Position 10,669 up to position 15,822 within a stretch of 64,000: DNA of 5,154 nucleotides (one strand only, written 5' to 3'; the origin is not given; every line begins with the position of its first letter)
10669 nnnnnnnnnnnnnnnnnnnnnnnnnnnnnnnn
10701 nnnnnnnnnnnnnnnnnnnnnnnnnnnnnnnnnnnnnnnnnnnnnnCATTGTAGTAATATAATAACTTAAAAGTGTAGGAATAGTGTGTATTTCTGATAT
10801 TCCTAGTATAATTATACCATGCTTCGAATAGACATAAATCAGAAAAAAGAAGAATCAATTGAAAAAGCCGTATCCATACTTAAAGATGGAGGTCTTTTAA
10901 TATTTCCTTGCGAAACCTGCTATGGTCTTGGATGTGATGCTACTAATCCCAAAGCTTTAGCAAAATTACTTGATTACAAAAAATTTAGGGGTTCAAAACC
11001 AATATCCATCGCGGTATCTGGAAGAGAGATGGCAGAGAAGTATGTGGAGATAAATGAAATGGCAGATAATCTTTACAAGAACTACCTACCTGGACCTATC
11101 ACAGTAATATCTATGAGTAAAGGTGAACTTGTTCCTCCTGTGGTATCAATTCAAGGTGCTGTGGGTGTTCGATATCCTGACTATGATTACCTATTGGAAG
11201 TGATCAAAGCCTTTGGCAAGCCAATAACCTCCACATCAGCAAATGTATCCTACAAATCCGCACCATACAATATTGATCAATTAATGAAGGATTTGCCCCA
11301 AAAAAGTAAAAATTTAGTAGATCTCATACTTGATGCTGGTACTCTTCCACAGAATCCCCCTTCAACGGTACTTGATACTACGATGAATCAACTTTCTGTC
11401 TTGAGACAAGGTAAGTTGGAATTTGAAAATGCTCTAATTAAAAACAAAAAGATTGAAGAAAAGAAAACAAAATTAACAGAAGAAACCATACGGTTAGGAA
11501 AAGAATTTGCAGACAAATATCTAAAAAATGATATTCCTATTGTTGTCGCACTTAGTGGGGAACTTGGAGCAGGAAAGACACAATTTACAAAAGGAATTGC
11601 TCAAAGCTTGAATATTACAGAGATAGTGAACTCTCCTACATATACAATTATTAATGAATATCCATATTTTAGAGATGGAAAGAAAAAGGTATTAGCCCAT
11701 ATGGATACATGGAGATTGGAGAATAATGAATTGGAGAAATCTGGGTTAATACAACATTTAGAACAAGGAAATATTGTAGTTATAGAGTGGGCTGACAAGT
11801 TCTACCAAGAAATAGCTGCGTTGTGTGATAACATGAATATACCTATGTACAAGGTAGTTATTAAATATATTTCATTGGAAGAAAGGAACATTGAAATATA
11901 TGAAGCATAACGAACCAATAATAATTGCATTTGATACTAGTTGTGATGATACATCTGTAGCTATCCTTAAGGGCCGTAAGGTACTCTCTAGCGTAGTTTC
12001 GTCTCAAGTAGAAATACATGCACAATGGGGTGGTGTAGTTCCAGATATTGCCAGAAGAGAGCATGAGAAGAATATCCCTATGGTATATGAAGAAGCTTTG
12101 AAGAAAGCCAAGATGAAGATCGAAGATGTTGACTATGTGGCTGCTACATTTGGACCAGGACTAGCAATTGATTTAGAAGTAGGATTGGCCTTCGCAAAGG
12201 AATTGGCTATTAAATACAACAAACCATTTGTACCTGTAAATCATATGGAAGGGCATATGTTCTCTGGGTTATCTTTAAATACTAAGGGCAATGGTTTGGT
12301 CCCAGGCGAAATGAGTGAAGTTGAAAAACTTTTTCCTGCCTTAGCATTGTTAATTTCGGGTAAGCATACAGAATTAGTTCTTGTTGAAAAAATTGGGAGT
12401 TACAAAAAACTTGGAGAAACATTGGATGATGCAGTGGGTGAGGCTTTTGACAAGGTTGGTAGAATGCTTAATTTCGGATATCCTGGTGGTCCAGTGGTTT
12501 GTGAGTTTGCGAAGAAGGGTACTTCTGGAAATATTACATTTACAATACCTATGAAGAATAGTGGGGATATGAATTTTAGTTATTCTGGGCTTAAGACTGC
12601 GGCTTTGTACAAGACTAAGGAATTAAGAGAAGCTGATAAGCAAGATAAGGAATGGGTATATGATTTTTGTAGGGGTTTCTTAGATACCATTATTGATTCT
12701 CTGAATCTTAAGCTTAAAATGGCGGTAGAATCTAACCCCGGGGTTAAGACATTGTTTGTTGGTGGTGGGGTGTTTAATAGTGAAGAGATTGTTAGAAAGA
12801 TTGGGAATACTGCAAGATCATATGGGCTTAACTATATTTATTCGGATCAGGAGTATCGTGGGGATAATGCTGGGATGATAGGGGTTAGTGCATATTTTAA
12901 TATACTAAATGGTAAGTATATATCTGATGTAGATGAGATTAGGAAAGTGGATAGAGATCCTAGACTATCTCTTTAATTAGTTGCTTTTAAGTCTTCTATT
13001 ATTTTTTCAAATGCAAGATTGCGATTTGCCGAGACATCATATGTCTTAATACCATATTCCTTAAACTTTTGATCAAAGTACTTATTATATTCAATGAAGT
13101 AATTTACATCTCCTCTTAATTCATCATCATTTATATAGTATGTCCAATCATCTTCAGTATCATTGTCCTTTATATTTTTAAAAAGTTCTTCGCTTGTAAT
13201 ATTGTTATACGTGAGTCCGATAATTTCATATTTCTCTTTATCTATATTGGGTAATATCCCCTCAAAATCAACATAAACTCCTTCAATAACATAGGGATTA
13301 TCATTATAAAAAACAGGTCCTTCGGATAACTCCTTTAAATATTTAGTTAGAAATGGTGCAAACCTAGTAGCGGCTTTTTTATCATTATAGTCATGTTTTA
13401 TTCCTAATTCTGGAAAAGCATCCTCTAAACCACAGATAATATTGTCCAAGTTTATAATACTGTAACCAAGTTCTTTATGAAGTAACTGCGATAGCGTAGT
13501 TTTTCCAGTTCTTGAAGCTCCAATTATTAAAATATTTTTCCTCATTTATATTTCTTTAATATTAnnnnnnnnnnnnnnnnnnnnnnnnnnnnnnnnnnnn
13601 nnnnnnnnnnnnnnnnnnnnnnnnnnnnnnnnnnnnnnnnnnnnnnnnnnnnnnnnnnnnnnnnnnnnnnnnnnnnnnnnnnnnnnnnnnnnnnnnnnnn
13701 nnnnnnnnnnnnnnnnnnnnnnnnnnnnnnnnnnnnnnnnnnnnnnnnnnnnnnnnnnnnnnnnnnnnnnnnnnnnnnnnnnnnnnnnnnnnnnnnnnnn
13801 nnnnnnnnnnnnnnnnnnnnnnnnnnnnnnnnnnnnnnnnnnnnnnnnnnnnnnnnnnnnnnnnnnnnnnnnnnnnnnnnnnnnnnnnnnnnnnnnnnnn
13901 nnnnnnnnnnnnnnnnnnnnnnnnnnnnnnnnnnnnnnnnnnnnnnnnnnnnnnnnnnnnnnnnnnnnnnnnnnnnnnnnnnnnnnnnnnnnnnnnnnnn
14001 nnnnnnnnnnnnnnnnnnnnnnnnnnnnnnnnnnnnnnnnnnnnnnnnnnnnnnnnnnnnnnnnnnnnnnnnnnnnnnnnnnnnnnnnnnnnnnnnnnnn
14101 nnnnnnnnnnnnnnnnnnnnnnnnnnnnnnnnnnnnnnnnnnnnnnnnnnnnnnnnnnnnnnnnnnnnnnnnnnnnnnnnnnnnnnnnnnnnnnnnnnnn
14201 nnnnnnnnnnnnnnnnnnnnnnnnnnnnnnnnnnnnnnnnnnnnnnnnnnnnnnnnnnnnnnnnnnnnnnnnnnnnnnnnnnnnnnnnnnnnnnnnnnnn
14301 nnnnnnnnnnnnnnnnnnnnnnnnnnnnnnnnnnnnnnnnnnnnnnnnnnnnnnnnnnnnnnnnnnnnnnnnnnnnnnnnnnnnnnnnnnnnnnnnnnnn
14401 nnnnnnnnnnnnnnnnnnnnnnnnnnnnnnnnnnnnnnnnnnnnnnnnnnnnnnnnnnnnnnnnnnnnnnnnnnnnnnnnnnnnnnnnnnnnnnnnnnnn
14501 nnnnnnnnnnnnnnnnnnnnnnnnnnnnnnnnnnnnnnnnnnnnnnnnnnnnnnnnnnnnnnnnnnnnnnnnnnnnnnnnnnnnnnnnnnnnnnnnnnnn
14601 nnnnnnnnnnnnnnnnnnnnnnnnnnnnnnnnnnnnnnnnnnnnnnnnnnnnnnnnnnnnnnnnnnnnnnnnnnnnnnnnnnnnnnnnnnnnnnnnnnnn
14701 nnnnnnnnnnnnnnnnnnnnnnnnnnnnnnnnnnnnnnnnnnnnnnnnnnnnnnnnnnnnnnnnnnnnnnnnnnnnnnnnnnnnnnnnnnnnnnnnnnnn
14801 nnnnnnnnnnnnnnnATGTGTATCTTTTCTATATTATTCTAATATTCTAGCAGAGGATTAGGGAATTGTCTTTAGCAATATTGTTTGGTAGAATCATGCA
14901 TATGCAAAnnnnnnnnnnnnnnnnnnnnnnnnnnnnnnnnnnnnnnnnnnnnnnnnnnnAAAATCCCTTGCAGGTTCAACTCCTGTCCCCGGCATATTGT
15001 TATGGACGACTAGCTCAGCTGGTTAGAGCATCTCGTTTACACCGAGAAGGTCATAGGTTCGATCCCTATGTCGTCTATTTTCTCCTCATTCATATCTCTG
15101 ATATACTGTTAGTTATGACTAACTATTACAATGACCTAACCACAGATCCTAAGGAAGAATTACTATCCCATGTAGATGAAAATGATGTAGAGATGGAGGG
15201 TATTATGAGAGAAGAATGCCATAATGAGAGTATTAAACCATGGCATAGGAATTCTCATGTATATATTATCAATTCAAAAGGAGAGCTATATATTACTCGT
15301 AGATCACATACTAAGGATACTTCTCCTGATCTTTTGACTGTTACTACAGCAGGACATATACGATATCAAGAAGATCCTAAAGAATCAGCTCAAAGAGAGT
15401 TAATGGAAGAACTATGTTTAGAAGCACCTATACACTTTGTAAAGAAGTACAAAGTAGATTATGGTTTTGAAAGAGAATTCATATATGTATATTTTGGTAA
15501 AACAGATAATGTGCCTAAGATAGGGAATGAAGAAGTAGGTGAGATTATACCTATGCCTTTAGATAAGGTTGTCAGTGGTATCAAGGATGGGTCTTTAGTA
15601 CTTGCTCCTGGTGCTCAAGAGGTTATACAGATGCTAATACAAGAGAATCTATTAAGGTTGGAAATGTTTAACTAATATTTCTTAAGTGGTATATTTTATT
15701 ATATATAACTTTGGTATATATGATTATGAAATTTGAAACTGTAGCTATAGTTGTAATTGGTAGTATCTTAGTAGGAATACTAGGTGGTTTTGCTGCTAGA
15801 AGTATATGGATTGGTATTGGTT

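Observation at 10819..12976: TsaC-TsaE fusion gene directly coupled to tsaD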

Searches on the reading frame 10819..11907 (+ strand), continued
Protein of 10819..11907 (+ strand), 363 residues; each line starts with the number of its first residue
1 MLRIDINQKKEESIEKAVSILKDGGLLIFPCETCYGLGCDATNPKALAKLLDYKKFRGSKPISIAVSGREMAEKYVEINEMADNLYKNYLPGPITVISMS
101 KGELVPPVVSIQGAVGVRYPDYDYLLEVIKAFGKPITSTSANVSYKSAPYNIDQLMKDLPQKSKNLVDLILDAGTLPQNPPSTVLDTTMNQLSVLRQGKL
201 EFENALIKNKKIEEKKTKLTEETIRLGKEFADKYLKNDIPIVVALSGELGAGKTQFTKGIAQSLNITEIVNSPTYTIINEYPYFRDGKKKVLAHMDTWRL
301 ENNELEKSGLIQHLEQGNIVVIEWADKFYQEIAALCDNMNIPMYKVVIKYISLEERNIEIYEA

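Call 72: search_protein_families(library=ncbifam, proteins=[L034:2364-2678:+, L035:11005-11307:+, L036:11014-11322:+, P0256], max_evalue=0.001)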
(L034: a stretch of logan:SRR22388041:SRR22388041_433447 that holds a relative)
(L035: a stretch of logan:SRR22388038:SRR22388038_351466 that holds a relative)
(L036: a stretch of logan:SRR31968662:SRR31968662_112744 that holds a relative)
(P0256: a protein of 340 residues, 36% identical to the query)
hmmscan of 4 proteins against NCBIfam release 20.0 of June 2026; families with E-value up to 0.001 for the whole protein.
L034:2364-2678:+ (105 aa): 4 families
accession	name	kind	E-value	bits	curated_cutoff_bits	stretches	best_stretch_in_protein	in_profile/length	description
TIGR03725.1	T6A_YeaZ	equivalog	2.7e-18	66.7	69.3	1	6-94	1-89/212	tRNA (adenosine(37)-N6)-threonylcarbamoyltransferase complex dimerization subunit type 1 TsaB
TIGR00329.1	gcp_kae1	subfamily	1.6e-06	27.6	207.8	1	29-90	39-100/305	tRNA (adenosine(37)-N6)-threonylcarbamoyltransferase complex transferase subunit TsaD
TIGR03723.1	T6A_TsaD_YgjD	equivalog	6.2e-06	25.5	296.1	1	36-91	47-102/314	tRNA (adenosine(37)-N6)-threonylcarbamoyltransferase complex transferase subunit TsaD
TIGR03722.2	arch_KAE1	equivalog_domain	0.00042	19.5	375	1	37-92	45-100/323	KEOPS complex N(6)-L-threonylcarbamoyladenine synthase Kae1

L035:11005-11307:+ (101 aa): 3 families
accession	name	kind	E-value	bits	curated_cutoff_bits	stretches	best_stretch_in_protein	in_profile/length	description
TIGR03725.1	T6A_YeaZ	equivalog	7.7e-14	52.2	69.3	1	27-87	28-88/212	tRNA (adenosine(37)-N6)-threonylcarbamoyltransferase complex dimerization subunit type 1 TsaB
TIGR03723.1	T6A_TsaD_YgjD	equivalog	4.9e-05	22.6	296.1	1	40-85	57-102/314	tRNA (adenosine(37)-N6)-threonylcarbamoyltransferase complex transferase subunit TsaD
TIGR03722.2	arch_KAE1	equivalog_domain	0.00033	19.9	375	1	40-97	54-113/323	KEOPS complex N(6)-L-threonylcarbamoyladenine synthase Kae1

L036:11014-11322:+ (103 aa): 5 families
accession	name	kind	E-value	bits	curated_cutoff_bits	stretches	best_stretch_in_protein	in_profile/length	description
TIGR03725.1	T6A_YeaZ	equivalog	2.7e-21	76.5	69.3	1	4-91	2-90/212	tRNA (adenosine(37)-N6)-threonylcarbamoyltransferase complex dimerization subunit type 1 TsaB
TIGR03723.1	T6A_TsaD_YgjD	equivalog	2.4e-07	30.2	296.1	1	32-89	48-104/314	tRNA (adenosine(37)-N6)-threonylcarbamoyltransferase complex transferase subunit TsaD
TIGR03722.2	arch_KAE1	equivalog_domain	3.4e-07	29.7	375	1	30-90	42-102/323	KEOPS complex N(6)-L-threonylcarbamoyladenine synthase Kae1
TIGR00329.1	gcp_kae1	subfamily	2.5e-06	27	207.8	1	31-89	46-103/305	tRNA (adenosine(37)-N6)-threonylcarbamoyltransferase complex transferase subunit TsaD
NF007174.0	PRK09605.1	equivalog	2.2e-05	23.1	447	1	31-91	45-105/535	bifunctional N(6)-L-threonylcarbamoyladenine synthase/serine/threonine protein kinase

P0256 (340 aa): 5 families
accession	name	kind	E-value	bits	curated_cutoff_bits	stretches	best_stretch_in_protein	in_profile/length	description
TIGR00057.1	TIGR00057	equivalog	7.1e-51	172.3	123.2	1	147-332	9-193/202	L-threonylcarbamoyladenylate synthase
TIGR00150.1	T6A_YjeE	equivalog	1.2e-33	115.8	60.1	1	12-144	9-131/135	tRNA (adenosine(37)-N6)-threonylcarbamoyltransferase complex ATPase subunit type 1 TsaE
NF007931.0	PRK10646.1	equivalog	2.6e-24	85.9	246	1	8-138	11-132/153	tRNA (adenosine(37)-N6)-threonylcarbamoyltransferase complex ATPase subunit type 1 TsaE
NF007919.1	PRK10634.1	equivalog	5e-24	84.7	175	1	153-301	2-151/176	L-threonylcarbamoyladenylate synthase type 1 TsaC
TIGR00143.1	hypF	equivalog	9.9e-05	20.7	466.1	1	148-285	193-327/741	carbamoyltransferase HypF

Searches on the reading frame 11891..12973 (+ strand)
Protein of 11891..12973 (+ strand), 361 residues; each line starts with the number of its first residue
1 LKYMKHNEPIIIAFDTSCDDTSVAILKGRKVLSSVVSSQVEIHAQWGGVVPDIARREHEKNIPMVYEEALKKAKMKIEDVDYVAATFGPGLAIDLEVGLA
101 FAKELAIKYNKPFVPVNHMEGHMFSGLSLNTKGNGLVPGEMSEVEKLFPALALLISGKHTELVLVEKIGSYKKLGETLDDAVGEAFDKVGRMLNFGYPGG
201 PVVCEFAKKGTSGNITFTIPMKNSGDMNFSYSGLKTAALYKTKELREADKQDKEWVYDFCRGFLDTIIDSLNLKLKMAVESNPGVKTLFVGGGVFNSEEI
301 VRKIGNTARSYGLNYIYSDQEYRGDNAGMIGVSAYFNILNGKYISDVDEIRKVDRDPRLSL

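Call 3: search_protein_families(library=pfam, proteins=[window:11891-12973:+], max_evalue=0.01)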
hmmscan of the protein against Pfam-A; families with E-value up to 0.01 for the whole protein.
window:11891-12973:+ (361 aa): 2 families
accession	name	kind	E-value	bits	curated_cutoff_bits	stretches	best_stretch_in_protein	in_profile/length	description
PF00814.31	TsaD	-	3.1e-73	247.2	24.8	1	30-331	1-263/264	tRNA N6-adenosine threonylcarbamoyltransferase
PF01869.26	BcrAD_BadFG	-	0.0022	18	31.5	0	50-87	31-69/271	BadF/BadG/BcrA/BcrD ATPase family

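Call 4: search_protein_families(library=ncbifam, proteins=[window:11891-12973:+], max_evalue=0.01)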
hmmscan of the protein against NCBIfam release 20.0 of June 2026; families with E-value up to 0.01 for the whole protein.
window:11891-12973:+ (361 aa): 6 families
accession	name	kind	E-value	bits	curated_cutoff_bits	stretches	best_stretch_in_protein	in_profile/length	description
TIGR03723.1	T6A_TsaD_YgjD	equivalog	1.8e-98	329.5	296.1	1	11-337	1-312/314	tRNA (adenosine(37)-N6)-threonylcarbamoyltransferase complex transferase subunit TsaD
TIGR00329.1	gcp_kae1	subfamily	3e-86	289.4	207.8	1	13-331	2-305/305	tRNA (adenosine(37)-N6)-threonylcarbamoyltransferase complex transferase subunit TsaD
TIGR03722.2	arch_KAE1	equivalog_domain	2.9e-45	154.8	375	1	16-343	6-302/323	KEOPS complex N(6)-L-threonylcarbamoyladenine synthase Kae1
NF007174.0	PRK09605.1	equivalog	3.8e-39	134.6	447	1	11-344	3-305/535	bifunctional N(6)-L-threonylcarbamoyladenine synthase/serine/threonine protein kinase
TIGR03725.1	T6A_YeaZ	equivalog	1.5e-10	41.5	69.3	1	11-120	1-95/212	tRNA (adenosine(37)-N6)-threonylcarbamoyltransferase complex dimerization subunit type 1 TsaB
TIGR00143.1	hypF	equivalog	0.007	14.6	466.1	1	224-331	640-735/741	carbamoyltransferase HypF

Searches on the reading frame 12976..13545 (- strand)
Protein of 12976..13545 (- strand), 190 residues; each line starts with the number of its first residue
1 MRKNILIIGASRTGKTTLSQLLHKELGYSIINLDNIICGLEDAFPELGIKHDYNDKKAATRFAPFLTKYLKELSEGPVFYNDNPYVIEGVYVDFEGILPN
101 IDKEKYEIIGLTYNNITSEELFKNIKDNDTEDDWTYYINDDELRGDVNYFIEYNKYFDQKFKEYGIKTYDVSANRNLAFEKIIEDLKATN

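Call 3: search_protein_families(library=pfam, proteins=[window:12976-13545:-], max_evalue=0.01)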
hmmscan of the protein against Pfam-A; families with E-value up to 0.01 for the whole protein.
window:12976-13545:- (190 aa): 6 families
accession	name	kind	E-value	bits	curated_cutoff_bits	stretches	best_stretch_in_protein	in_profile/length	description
PF13238.12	AAA_18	-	1.8e-06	28.9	29.4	1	5-95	1-85/128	AAA domain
PF13671.12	AAA_33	-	0.00012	22.8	27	1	5-70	2-63/143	AAA domain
PF13521.12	AAA_28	-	0.00029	21.5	27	1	5-31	2-28/164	AAA domain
PF01745.22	IPT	-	0.0016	18.3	20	1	6-38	5-37/233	Isopentenyl transferase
PF13173.12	AAA_14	-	0.0029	18.1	27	1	2-36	2-40/129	AAA domain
PF10662.15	PduV-EutP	-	0.003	17.8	21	0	3-26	2-26/143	Ethanolamine utilisation - propanediol utilisation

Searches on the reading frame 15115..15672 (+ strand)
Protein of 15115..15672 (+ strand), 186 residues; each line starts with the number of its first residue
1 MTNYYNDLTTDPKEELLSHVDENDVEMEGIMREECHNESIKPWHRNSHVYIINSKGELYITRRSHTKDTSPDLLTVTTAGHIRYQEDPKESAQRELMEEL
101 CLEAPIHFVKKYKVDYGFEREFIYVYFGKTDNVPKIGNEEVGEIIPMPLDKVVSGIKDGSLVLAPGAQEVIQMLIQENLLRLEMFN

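Call 35: search_protein_families(library=pfam, proteins=[window:15115-15672:+], max_evalue=0.001)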
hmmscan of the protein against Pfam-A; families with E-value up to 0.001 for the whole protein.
window:15115-15672:+ (186 aa): 1 family
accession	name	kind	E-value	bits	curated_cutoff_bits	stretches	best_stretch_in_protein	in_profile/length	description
PF00293.34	NUDIX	-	1.4e-12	48.2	21.1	1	44-152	3-118/134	NUDIX domain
